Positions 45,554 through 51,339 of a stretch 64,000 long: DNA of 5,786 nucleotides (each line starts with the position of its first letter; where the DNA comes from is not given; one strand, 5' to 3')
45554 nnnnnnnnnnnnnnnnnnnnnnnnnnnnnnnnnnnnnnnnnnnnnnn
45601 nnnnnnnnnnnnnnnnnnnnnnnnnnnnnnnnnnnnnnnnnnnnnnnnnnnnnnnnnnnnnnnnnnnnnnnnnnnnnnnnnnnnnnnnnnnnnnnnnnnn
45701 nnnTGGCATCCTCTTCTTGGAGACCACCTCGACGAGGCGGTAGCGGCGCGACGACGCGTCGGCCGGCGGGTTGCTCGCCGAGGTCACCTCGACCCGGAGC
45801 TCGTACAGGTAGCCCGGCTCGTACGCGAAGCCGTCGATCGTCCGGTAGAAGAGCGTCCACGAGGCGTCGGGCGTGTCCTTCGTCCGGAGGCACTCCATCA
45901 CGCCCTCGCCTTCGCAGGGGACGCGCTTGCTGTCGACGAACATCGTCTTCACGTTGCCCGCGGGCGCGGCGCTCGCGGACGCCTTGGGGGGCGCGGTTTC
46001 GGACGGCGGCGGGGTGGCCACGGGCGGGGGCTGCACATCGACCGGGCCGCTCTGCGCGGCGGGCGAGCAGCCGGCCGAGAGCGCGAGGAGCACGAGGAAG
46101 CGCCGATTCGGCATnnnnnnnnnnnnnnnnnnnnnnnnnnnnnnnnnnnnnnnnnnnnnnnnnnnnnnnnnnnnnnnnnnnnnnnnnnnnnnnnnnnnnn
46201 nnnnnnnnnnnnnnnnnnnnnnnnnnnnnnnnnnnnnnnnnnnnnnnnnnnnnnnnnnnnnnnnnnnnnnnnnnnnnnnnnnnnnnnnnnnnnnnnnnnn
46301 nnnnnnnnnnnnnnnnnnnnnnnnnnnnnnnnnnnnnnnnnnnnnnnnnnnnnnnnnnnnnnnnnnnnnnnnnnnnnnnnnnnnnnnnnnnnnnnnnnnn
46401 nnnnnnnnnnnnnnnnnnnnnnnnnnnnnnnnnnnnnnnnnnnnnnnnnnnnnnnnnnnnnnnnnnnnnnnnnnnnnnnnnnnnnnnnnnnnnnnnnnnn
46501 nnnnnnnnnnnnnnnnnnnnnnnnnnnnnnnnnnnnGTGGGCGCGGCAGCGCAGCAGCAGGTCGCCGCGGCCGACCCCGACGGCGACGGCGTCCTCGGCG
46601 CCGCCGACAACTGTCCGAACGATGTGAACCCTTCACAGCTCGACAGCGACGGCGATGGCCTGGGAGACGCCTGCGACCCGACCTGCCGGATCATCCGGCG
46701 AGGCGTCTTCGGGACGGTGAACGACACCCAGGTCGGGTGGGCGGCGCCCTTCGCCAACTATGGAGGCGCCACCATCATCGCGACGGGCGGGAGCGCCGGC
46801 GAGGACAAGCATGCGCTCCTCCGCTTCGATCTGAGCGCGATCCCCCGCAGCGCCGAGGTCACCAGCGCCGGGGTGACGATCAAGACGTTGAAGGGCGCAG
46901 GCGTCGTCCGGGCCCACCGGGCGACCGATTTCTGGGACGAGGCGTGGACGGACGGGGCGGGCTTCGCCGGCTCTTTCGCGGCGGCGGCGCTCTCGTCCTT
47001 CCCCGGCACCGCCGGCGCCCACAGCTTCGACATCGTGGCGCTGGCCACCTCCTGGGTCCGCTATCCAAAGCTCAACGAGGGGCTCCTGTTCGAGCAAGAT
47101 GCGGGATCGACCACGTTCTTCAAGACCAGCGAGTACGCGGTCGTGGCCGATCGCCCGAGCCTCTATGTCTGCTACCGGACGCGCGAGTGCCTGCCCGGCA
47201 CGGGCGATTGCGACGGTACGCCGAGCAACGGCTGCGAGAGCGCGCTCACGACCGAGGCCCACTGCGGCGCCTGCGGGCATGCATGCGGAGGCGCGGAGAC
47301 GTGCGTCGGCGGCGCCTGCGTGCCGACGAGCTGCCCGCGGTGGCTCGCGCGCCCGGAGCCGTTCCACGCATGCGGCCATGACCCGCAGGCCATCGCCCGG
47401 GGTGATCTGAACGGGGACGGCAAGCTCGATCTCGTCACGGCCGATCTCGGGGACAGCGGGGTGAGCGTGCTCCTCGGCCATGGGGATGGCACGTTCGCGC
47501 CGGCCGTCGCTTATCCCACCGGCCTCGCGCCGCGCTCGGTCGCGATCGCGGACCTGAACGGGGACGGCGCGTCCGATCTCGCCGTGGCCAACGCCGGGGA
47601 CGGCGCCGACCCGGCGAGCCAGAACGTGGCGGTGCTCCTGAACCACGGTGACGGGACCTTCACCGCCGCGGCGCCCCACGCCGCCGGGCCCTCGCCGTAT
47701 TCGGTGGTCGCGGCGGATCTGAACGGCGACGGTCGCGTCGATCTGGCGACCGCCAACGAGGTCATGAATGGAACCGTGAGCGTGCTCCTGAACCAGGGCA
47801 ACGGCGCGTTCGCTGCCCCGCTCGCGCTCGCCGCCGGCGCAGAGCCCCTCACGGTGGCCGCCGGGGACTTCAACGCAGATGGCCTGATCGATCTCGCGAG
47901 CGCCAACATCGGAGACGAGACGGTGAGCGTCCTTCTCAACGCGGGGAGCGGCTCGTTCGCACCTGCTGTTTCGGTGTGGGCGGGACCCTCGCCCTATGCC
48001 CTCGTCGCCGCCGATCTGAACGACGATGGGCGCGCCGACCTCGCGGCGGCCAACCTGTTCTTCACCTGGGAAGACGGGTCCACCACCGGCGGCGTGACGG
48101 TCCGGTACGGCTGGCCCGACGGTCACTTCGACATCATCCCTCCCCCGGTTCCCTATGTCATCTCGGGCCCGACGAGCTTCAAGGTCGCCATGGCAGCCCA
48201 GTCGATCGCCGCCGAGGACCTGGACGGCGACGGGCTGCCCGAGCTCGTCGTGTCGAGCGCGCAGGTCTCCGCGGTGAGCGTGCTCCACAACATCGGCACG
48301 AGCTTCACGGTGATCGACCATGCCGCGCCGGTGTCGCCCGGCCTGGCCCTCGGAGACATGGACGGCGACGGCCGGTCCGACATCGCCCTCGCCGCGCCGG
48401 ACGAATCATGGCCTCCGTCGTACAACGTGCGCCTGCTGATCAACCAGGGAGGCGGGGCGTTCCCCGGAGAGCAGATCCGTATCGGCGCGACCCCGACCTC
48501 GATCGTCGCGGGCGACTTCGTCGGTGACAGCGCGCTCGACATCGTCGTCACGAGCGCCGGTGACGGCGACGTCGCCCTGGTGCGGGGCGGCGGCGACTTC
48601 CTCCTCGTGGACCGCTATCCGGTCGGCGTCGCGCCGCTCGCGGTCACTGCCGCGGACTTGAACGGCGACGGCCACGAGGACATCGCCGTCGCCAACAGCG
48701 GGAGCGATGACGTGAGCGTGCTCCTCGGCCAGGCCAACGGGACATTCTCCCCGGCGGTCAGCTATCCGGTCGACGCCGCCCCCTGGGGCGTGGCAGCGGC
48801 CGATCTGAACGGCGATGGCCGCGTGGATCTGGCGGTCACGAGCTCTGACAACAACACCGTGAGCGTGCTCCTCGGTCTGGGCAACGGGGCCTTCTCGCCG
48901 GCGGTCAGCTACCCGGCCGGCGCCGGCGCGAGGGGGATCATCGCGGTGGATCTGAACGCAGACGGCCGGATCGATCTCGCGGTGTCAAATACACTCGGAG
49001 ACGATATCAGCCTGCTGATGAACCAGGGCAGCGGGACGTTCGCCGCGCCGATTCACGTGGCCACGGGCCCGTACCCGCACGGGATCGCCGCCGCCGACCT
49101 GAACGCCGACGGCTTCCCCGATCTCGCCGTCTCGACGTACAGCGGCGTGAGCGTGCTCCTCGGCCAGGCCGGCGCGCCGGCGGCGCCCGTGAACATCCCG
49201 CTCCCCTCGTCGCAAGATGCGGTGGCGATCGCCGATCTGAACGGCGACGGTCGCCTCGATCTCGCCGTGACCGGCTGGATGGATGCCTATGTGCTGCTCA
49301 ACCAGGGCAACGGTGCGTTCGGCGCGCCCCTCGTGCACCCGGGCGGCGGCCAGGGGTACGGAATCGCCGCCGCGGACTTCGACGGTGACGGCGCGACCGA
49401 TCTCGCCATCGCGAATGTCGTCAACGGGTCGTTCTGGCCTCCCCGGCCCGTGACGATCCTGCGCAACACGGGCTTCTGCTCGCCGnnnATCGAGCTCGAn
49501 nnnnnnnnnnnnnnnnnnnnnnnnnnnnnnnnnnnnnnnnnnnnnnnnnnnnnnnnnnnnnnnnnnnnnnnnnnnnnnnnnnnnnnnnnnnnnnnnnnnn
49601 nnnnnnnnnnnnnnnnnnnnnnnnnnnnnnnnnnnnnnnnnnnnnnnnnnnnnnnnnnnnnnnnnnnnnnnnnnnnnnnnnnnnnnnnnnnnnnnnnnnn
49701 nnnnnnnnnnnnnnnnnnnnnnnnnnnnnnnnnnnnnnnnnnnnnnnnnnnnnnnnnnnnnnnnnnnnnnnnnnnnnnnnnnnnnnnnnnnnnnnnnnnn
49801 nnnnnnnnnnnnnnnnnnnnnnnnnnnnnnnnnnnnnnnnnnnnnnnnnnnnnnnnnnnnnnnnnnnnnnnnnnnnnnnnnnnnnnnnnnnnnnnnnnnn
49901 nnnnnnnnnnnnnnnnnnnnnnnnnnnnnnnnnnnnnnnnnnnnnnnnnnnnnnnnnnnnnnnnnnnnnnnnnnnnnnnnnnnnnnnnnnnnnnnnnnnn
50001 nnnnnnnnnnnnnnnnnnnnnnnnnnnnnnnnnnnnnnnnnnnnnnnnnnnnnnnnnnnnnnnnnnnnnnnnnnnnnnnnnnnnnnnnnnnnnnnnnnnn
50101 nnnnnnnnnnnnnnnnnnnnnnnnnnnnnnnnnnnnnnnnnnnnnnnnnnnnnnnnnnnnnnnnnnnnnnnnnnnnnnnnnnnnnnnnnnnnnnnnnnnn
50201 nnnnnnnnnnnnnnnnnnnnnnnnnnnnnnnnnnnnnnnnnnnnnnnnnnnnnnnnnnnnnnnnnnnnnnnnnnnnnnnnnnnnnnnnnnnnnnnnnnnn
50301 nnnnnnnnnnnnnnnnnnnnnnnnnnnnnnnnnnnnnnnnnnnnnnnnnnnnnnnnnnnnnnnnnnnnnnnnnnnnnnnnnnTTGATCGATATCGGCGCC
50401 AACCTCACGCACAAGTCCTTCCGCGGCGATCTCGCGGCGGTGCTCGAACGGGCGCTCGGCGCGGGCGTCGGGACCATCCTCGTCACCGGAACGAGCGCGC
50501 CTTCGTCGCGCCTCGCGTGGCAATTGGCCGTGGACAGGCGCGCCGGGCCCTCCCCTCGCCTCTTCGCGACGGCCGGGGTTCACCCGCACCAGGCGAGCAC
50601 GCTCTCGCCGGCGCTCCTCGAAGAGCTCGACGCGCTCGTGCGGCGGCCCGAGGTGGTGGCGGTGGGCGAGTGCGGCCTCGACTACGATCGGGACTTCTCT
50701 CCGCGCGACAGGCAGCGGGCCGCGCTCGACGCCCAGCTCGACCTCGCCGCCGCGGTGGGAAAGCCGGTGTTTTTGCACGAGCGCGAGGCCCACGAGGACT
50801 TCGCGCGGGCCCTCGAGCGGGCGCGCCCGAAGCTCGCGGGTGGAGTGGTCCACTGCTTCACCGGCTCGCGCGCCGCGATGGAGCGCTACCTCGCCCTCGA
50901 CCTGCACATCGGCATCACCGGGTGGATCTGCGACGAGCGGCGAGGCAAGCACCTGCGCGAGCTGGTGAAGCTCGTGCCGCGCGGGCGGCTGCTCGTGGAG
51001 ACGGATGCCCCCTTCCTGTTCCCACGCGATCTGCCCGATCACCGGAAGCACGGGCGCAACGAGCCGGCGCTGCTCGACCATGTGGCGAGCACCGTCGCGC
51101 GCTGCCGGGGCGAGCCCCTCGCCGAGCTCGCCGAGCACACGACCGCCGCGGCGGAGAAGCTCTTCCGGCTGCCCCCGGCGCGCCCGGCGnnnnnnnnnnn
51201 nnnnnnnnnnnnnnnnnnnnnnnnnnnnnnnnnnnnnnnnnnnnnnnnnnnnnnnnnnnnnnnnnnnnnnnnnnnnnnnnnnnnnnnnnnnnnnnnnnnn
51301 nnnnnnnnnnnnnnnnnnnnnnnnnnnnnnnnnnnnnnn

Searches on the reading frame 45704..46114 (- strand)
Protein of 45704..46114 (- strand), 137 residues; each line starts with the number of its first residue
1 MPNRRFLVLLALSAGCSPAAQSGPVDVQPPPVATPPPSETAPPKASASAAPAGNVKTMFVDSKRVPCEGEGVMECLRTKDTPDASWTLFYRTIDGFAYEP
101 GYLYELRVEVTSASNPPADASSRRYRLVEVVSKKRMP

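Call 18: search_protein_families(library=pfam, proteins=[window:45704-46114:-], max_evalue=0.001)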
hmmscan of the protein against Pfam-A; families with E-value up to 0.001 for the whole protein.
window:45704-46114:- (137 aa): 1 family
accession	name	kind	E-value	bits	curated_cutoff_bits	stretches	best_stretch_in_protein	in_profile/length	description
PF14302.11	DUF4377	-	2.7e-27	94.9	25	1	60-133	2-75/75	Domain of unknown function (DUF4377)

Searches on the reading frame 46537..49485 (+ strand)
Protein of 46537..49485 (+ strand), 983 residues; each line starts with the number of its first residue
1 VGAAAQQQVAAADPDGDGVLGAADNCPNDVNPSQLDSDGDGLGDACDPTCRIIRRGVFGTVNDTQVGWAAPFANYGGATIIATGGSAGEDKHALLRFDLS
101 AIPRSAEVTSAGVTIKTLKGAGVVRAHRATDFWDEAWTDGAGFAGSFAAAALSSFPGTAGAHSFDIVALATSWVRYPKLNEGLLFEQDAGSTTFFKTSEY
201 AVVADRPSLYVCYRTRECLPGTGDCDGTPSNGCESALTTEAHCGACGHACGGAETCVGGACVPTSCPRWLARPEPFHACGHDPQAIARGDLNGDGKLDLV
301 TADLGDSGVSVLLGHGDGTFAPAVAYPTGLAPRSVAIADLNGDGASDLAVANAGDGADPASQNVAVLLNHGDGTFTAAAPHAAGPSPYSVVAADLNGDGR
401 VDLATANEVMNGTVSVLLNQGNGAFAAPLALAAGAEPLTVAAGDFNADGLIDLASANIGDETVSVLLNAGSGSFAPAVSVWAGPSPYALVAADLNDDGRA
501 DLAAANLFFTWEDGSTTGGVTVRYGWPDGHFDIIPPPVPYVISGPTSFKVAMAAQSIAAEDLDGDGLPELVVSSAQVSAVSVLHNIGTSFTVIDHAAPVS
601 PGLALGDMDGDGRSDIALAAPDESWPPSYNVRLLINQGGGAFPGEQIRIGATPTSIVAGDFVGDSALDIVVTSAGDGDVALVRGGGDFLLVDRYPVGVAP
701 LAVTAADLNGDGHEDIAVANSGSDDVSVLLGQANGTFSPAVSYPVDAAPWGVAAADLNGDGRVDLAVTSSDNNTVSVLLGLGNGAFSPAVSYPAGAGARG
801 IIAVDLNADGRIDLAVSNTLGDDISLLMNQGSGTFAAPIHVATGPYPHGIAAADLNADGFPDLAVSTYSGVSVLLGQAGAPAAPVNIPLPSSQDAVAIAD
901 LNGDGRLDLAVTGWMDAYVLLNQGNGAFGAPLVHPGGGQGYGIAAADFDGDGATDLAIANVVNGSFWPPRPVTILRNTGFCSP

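Call 18: search_protein_families(library=pfam, proteins=[window:46537-49485:+], max_evalue=0.001)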
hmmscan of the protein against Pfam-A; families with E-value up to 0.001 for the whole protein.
window:46537-49485:+ (983 aa): 4 families
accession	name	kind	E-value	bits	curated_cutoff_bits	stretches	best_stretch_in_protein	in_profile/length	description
PF13517.12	FG-GAP_3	-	5.9e-111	363.5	26.9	12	707-767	1-61/61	FG-GAP-like repeat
PF01839.29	FG-GAP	-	6.3e-52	173.2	22.1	8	387-417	2-37/37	FG-GAP repeat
PF00404.24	Dockerin_1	-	3.8e-07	30.6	22.9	0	387-402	30-45/57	Dockerin type I domain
PF21955.1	CarG-like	-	1.5e-06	28.9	28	0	751-775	4-29/144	Carbapenem resistance protein CarG-like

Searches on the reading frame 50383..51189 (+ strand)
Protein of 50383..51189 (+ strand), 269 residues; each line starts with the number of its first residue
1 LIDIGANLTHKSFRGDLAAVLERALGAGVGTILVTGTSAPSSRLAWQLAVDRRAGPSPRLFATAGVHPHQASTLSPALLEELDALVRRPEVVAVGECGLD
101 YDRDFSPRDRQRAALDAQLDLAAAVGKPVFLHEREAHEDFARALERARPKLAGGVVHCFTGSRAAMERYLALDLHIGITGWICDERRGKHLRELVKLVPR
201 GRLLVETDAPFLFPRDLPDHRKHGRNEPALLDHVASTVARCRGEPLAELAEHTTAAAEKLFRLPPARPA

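Call 18: search_protein_families(library=pfam, proteins=[window:50383-51189:+], max_evalue=0.001)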
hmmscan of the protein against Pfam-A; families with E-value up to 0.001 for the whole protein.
window:50383-51189:+ (269 aa): 1 family
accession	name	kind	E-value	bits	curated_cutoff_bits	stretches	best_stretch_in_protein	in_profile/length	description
PF01026.27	TatD_DNase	-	3.2e-66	223.7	27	1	2-262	1-253/253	TatD related DNase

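Call 38: find_homologous_proteins(query=window:50383-51189:+, max_evalue=1e-30)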
Query window:50383-51189:+ (269 aa): 7999 proteins with E <= 1e-30 among 8000 candidates; the best 120 are listed.
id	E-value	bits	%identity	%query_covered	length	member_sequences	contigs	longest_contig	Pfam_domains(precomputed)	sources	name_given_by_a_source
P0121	6.7e-173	591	100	100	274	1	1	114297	PF01026.28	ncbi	ncbi:MAG: TatD family hydrolase [Byssovorax sp.]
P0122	5.2e-128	444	77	98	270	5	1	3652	PF01026.28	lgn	-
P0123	6.4e-123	427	75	98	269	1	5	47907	PF01026.28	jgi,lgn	jgi:TatD DNase family protein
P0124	1.6e-122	426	75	98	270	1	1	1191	PF01026.28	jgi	-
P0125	2.8e-120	419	72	98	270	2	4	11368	PF01026.28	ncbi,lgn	-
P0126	4.1e-119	415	73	98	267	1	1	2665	PF01026.28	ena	-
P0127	9.1e-119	414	72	99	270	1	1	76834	PF01026.28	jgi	jgi:TatD DNase family protein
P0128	2.9e-118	412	74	98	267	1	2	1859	PF01026.28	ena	-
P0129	2.1e-117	409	71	98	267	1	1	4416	PF01026.28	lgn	-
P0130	2.8e-117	409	73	98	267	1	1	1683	PF01026.28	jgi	jgi:TatD DNase family protein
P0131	1.1e-116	407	72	100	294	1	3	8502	PF01026.28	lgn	-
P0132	7.0e-116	404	72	98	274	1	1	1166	PF01026.28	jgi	-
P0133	7.9e-116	404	68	98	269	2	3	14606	PF01026.28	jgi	jgi:TatD DNase family protein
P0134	4.2e-115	402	71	99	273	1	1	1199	PF01026.28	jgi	jgi:TatD DNase family protein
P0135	5.4e-115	401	69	99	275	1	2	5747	PF01026.28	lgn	-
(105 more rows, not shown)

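Call 39: find_encoding_contigs(protein=P0121, flank=10000, max_places=3)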
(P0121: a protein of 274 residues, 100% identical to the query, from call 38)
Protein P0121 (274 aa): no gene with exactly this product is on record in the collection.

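Call 41: find_encoding_contigs(protein=P0241, flank=10000, max_places=2)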
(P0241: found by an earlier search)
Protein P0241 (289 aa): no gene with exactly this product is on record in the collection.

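Call 42: find_encoding_contigs(protein=P0245, flank=10000, max_places=3)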
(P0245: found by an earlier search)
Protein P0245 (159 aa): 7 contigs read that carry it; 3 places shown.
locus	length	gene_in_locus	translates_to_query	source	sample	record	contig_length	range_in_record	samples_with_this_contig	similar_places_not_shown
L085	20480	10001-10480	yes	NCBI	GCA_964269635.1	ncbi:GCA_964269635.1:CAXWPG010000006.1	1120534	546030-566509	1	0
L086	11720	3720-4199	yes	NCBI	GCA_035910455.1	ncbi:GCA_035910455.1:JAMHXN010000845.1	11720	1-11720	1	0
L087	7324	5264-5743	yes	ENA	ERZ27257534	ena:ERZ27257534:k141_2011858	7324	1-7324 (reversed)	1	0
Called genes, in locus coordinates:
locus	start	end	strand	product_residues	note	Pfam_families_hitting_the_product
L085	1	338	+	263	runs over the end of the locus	PF01996:F420_ligase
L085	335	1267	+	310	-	PF01933:CofD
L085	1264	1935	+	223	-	PF01983:CofC, PF12804:NTP_transf_3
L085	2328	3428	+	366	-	PF08240:ADH_N, PF00107:ADH_zinc_N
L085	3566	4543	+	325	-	PF00378:ECH_1, PF16113:ECH_2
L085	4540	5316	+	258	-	PF00378:ECH_1, PF16113:ECH_2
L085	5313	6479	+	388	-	PF06050:HGD-D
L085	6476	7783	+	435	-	PF06050:HGD-D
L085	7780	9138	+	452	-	PF01869:BcrAD_BadFG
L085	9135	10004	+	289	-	PF01869:BcrAD_BadFG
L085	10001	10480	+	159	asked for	PF00583:Acetyltransf_1, PF13673:Acetyltransf_10 (weak), PF13508:Acetyltransf_7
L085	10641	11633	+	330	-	PF01066:CDP-OH_P_transf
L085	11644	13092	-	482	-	-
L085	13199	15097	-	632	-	PF13600:DUF4140, PF13598:DUF4139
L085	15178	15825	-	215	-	PF13412:HTH_24 (faint)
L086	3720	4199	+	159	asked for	PF00583:Acetyltransf_1, PF13673:Acetyltransf_10 (weak), PF13508:Acetyltransf_7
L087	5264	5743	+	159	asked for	PF00583:Acetyltransf_1, PF13673:Acetyltransf_10 (weak), PF13508:Acetyltransf_7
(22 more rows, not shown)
